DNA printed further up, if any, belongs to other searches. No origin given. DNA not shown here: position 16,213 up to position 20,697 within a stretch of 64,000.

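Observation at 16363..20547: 1394-aa fibre built from four tandem linker+module cassettes plus a 12-aa microrepeat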

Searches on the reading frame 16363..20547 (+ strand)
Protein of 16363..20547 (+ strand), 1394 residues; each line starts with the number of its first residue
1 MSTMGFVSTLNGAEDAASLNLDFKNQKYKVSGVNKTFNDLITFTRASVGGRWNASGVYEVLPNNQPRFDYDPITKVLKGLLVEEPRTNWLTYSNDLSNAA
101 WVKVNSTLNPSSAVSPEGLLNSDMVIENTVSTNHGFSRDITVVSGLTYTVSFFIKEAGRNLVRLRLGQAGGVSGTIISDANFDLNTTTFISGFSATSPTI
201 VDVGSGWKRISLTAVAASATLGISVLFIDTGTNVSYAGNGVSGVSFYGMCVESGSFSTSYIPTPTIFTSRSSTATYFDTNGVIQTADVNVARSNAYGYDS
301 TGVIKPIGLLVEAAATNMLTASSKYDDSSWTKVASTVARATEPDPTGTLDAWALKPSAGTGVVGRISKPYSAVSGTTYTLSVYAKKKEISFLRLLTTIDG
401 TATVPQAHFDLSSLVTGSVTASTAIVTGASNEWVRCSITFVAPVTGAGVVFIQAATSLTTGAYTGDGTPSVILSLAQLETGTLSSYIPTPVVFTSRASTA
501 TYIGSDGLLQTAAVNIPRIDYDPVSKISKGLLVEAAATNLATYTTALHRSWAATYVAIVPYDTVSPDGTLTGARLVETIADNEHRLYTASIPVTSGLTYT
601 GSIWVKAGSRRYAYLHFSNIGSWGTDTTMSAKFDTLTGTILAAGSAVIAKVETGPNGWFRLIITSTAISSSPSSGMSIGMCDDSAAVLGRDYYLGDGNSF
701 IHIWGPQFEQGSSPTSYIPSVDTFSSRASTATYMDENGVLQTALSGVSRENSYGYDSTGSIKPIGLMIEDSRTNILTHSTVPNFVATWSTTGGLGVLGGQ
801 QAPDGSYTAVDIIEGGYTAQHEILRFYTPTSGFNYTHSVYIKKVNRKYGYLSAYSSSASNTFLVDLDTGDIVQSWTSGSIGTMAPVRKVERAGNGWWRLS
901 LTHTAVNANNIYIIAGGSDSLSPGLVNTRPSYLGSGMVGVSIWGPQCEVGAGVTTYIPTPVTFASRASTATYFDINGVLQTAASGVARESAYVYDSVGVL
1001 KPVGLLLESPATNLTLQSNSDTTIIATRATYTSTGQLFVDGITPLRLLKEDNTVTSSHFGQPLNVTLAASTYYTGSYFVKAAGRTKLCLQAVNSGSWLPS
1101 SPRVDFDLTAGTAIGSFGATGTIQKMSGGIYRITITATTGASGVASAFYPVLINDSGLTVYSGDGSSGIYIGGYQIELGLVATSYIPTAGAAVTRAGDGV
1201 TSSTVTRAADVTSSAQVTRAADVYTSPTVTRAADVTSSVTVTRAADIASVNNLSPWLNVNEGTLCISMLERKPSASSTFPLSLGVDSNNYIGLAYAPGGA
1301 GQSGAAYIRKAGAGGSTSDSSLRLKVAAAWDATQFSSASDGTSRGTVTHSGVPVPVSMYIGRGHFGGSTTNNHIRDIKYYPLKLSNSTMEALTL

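Call 3: search_protein_families(library=pfam, proteins=[window:16363-20547:+], max_evalue=1)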
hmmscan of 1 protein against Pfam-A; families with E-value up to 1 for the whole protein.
window:16363-20547:+ (1394 aa): 1 family
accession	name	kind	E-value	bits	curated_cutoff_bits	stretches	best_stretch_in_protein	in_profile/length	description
PF02018.23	CBM_4_9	-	0.00014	22.7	25.9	0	126-159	41-76/136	Carbohydrate binding domain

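Call 4: search_protein_families(library=ncbifam, proteins=[window:16363-20547:+], max_evalue=1)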
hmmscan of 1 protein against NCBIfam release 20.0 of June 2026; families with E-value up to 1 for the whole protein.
window:16363-20547:+ (1394 aa): 2 families
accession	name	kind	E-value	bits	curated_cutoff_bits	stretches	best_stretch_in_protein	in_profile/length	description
NF048003.1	GTA_spike_fiber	domain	2.3e-154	510.6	36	5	532-728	1-181/182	phage head spike fiber domain-containing protein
TIGR04362.1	choice_anch_C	subfamily_domain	0.0039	17.5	120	1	359-462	58-150/157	choice-of-anchor C family protein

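Call 5: search_protein_families(library=phrogs, proteins=[window:16363-20547:+], max_evalue=0.01)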
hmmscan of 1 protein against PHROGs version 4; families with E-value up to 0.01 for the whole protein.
window:16363-20547:+ (1394 aa): 4 families
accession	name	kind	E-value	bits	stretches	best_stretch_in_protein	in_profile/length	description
phrog_5939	-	tail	6.8e-189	631.1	6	18-264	356-595/801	tail protein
phrog_34853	-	unknown function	4e-89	300.6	5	42-264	33-254/555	-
phrog_1419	-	tail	7e-43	147.9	5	491-729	400-635/793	tail protein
phrog_11600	-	unknown function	6.2e-38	132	4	83-280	103-297/343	-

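Call 11: find_homologous_proteins(query=window:16363-20544:+)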
Query window:16363-20544:+ (1394 aa): 230 proteins with E <= 0.001 among 8000 candidates; the best 120 are listed.
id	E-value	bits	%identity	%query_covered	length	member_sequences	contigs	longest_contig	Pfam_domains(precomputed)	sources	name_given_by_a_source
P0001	0.0e+0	3026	100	100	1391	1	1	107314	-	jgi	jgi:hypothetical protein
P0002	1.5e-248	846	42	60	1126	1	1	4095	PF02018.24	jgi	jgi:hypothetical protein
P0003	1.0e-240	820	36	100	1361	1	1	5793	-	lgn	-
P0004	3.4e-234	798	40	51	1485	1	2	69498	PF02018.24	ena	-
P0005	9.1e-215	734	41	61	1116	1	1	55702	PF02018.24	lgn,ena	-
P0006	6.3e-194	665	40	61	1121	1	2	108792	PF02018.24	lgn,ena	-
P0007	5.9e-187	642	39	61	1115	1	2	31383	-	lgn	-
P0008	3.9e-177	609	39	61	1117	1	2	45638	PF02018.24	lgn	-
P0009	3.5e-164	567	41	61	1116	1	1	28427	PF02018.24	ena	-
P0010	3.8e-161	556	35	80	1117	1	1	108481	PF02018.24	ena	-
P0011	8.1e-161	555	37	61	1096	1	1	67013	PF02018.24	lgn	-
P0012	9.6e-161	555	39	61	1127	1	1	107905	-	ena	-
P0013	1.9e-149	518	35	65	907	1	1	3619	-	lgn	-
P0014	6.6e-149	516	33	65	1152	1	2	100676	-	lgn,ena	-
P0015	6.6e-142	493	35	69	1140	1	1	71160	-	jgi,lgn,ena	-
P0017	5.6e-140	486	35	64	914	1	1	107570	-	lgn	-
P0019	4.9e-126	440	36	60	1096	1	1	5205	PF02018.24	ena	-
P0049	2.1e-106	375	32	69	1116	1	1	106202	PF02018.24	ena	-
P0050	5.8e-106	374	38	44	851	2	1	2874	PF02018.24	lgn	-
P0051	6.0e-106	374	35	52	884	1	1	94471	PF02018.24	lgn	-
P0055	1.1e-102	363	35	51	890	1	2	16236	PF02018.24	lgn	-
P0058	1.5e-97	346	39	39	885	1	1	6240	PF02018.24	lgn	-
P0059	2.1e-97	345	37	44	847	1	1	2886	PF02018.24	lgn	-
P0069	3.1e-89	318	33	52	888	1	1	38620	PF02018.24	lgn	-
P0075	2.2e-81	292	33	54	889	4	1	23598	PF02018.24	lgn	-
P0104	8.6e-64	234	28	78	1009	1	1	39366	PF02018.24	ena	-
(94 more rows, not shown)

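Call 32: search_dna_similar(query=window:16363-20544:+, collection=phages, mode=protein, max_rows=30)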
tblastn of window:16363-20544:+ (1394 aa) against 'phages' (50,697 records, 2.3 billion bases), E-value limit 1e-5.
Records with a match: 245; places in all: 255; records where one place covers at least 80% of the query: 3.
Best place of each record, by identity: <60% 245.
By first word of the organism name: Salinibacter 181; Escherichia 27; Synechococcus 10; Rhizobium 4; Nonlabens 4; Rhodobacter 3; Caudoviricetes 3; Klebsiella 2; Pseudomonas 2; Azospirillum 2; and 6 more.
By host as written in the record: Salinibacter ruber M8 181; Escherichia coli 15; - 12; Synechococcus sp. 5; Persicivirga sp. IMCC12024 4; Rhodobacter capsulatus SB1003 2; Rhizobium gallicum SO14B-4(6) 2; Pseudomonas syringae pv. avii 2; and 18 more.
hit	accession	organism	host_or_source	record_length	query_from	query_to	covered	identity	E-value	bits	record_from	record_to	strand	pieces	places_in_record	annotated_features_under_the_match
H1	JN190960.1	Rhodobacter phage RcapMu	Rhodobacter capsulatus SB1003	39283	43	1198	83%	33.5%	4e-19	436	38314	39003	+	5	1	putative tail fiber protein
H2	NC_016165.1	Rhodobacter phage RcapMu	Rhodobacter capsulatus SB1003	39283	43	1198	83%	33.5%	4e-19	436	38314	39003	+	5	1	tail protein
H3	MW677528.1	Rhodobacter phage RcWaterboi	Rhodobacter capsulatus YW1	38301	43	1198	83%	33.4%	3e-19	428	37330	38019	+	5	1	56: minor tail protein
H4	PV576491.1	Klebsiella phage vB_Kpn_RAH2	Klebsiella pneumoniae KP26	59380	19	966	67%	33.2%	2e-17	330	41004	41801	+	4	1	hypothetical protein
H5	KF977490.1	Rhizobium phage vB_RglS_P106B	Rhizobium gallicum SO14B-4(6)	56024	44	968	66%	31.3%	6e-17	331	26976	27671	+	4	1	putative tail component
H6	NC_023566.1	Rhizobium phage vB_RglS_P106B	Rhizobium gallicum SO14B-4(6)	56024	44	968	66%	31.3%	6e-17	331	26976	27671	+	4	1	tail protein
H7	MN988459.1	Rhizobium phage RHph_TM16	Rhizobium sp. R693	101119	38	1132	62%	33.4%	6e-15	313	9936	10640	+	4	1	tail host specificity protein J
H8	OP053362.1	Cyanophage S-TIM54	Parasynechococcus marenigrum WH 8102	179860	13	970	69%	24.8%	7e-22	109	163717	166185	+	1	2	virion structural protein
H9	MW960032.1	Rhizobium phage RHph_X2_25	Sinorhizobium americanum X2_25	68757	22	968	52%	32.1%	1e-18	253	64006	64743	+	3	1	structural protein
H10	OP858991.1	Synechococcus phage Sc-Yong805-1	Synechococcus elongatus PCC 7942 = ...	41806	22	734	50%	31.5%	5e-24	258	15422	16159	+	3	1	hypothetical protein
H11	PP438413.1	Nostoc phage Nsp-JY21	Nostoc sp.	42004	22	734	50%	31.5%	5e-24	258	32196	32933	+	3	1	minor tail protein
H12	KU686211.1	Synechococcus phage S-WAM2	Synechococcus sp.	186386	18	962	53%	29.4%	1e-13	226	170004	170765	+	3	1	hypothetical protein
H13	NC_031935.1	Synechococcus phage S-WAM2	Synechococcus sp.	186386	18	962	53%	29.4%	1e-13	226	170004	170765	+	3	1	tail protein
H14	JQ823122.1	Nonlabens phage P12024S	Persicivirga sp. IMCC12024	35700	43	721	48%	31.9%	9e-23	283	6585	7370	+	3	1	hypothetical protein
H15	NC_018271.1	Nonlabens phage P12024S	Persicivirga sp. IMCC12024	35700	43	721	48%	31.9%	9e-23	283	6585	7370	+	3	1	hypothetical protein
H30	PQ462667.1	Escherichia phage HMD-P3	Escherichia coli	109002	43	718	33%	28.7%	1e-6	118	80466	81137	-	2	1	tail fiber protein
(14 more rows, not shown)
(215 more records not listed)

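Call 36: get_annotated_region(hit=H1, flank=4000)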
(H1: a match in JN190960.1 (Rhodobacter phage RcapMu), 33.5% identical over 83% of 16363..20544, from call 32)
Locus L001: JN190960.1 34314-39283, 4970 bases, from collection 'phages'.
description: Rhodobacter phage RcapMu, complete genome.
organism: Rhodobacter phage RcapMu (NCBI taxid 1105286)
taxonomy: Viruses; Duplodnaviria; Heunggongvirae; Uroviricota; Caudoviricetes
host: Rhodobacter capsulatus SB1003; source: -; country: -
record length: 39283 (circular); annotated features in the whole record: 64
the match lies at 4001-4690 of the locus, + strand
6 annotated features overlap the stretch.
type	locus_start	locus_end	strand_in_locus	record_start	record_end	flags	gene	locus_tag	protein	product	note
CDS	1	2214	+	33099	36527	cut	-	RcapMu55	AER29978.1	putative tail fiber protein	tail-related protein; COG4733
CDS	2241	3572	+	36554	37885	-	-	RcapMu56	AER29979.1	putative tail spike protein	DUF303-containing protein; maturation/adhesion protein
CDS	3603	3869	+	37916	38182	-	-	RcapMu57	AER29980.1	hypothetical protein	-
CDS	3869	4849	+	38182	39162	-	-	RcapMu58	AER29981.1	putative tail fiber protein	tail-related structural protein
repeat_region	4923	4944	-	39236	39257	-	-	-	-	-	attR2; one of three imperfect repeats potentially associated with transposase recognition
repeat_region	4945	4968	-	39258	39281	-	-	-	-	-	attR1; one of three imperfect repeats potentially associated with transposase recognition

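Call 38: find_encoding_contigs(protein=P0001, flank=6000, max_places=2)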
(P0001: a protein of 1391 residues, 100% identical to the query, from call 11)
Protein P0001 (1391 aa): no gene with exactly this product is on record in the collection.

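Call 39: find_encoding_contigs(protein=P0006, flank=6000, max_places=2)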
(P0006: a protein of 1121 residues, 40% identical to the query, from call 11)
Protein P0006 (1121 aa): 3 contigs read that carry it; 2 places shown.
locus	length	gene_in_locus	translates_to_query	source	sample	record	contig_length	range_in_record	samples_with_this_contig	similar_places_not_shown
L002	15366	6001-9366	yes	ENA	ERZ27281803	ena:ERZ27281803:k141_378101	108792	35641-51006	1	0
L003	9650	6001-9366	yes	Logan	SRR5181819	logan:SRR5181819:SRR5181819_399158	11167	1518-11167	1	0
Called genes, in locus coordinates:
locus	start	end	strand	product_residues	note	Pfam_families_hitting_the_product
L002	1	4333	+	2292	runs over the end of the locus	PF24801:FNIII-A_GpJ, PF13550:Phage-tail_3, PF04102:SlyX (faint), PF11559:ADIP (faint), PF08614:ATG16 (weak), PF28019:HmpF (weak), PF24161:CCDC39 (weak), PF09327:Phage_Tail_Tip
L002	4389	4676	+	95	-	-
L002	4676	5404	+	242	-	-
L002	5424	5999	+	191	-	-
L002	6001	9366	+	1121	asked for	PF02018:CBM_4_9 (weak)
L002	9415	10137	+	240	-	-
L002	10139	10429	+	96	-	-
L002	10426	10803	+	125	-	PF14301:DUF4376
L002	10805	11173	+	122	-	PF07087:DUF1353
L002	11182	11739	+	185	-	PF00959:Phage_lysozyme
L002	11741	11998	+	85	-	-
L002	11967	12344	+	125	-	-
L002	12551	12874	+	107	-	-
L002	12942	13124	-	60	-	PF26894:Phage_T4_Y07C (weak)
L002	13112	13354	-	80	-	-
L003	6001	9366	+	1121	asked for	PF02018:CBM_4_9 (weak)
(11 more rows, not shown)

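Call 40: find_encoding_contigs(protein=P0017, flank=6000, max_places=2)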
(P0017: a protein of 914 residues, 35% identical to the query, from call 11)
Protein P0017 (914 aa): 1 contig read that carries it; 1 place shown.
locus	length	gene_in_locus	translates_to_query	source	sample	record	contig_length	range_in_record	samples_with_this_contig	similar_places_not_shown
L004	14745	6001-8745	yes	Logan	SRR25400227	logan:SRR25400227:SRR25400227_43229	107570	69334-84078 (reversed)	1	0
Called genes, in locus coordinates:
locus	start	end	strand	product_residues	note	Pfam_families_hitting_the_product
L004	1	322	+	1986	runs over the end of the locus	PF24801:FNIII-A_GpJ, PF09327:Phage_Tail_Tip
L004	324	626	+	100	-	-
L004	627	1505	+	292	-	-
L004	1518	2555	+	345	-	-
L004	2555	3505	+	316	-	-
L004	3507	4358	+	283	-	-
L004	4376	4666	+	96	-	-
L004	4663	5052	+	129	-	PF14301:DUF4376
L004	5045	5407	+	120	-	PF07087:DUF1353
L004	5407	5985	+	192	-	-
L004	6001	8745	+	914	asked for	-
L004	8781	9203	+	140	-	PF07486:Hydrolase_2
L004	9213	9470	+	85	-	PF25612:DUF7940 (weak)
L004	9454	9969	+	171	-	-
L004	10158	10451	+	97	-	-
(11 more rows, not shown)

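Call 53: get_annotated_region(hit=H30, flank=5000)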
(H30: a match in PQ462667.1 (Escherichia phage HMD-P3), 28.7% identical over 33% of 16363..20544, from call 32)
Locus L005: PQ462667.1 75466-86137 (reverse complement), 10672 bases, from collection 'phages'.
description: Escherichia phage HMD-P3, complete genome.
organism: Escherichia phage HMD-P3 (NCBI taxid 3374743)
taxonomy: Viruses; Duplodnaviria; Heunggongvirae; Uroviricota; Caudoviricetes; Demerecviridae; Markadamsvirinae; Tequintavirus
host: Escherichia coli; source: meat; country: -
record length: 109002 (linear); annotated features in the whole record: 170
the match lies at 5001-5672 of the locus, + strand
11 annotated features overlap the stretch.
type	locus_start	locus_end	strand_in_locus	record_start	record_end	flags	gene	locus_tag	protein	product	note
CDS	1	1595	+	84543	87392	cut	-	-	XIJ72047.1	central tail fiber J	-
CDS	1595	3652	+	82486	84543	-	-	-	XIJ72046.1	straight fiber tail protein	-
CDS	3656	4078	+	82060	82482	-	-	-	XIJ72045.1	collar tail protein for L-shaped tail fiber attachment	-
CDS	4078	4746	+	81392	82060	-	-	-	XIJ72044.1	tail protein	-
CDS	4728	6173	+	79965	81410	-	-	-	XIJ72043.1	tail fiber protein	-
CDS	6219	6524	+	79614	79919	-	-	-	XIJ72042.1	hypothetical protein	-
CDS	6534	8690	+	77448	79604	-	-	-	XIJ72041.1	tail fiber protein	-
CDS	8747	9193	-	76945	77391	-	-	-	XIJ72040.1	dUTPase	-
CDS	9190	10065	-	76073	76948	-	-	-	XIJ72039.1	endonuclease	-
CDS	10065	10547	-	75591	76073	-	-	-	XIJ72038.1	RusA-like Holliday junction resolvase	-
CDS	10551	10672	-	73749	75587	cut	-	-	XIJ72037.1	recombination-associated exonuclease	-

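Call 54: get_annotated_region(hit=H8, flank=3000)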
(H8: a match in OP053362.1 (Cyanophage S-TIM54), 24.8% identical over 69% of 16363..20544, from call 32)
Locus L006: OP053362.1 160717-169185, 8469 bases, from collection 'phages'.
description: Cyanophage S-TIM54, complete genome.
organism: Cyanophage S-TIM54 (NCBI taxid 1137744)
taxonomy: Viruses; Duplodnaviria; Heunggongvirae; Uroviricota; Caudoviricetes; Aurunvirus
host: Parasynechococcus marenigrum WH 8102; source: Red Sea, Station A, 20 m; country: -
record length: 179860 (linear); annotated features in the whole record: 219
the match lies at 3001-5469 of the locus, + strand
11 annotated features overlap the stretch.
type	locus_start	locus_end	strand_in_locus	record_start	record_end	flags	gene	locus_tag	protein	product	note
CDS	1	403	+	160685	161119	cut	-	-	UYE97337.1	Hsp20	Bacterial-like gene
CDS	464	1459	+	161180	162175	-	-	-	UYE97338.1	MoxR-like ATPase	Bacterial-like gene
CDS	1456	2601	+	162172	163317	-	-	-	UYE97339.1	hypothetical protein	-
CDS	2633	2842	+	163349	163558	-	-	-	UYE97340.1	hypothetical protein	-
CDS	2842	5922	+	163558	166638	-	-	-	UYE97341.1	virion structural protein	virion structural protein and packaging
CDS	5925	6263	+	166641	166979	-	-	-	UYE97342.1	hypothetical protein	-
CDS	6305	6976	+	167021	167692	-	-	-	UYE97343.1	ThyX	DNA replication metabolism modification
CDS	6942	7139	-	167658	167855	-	-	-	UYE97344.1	hypothetical protein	-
CDS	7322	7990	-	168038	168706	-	-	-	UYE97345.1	hypothetical protein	-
CDS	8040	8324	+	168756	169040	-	-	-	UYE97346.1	hypothetical protein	-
CDS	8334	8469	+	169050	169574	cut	-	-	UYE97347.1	hypothetical protein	-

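Call 57: find_encoding_contigs(protein=P0002, flank=6000, max_places=3)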
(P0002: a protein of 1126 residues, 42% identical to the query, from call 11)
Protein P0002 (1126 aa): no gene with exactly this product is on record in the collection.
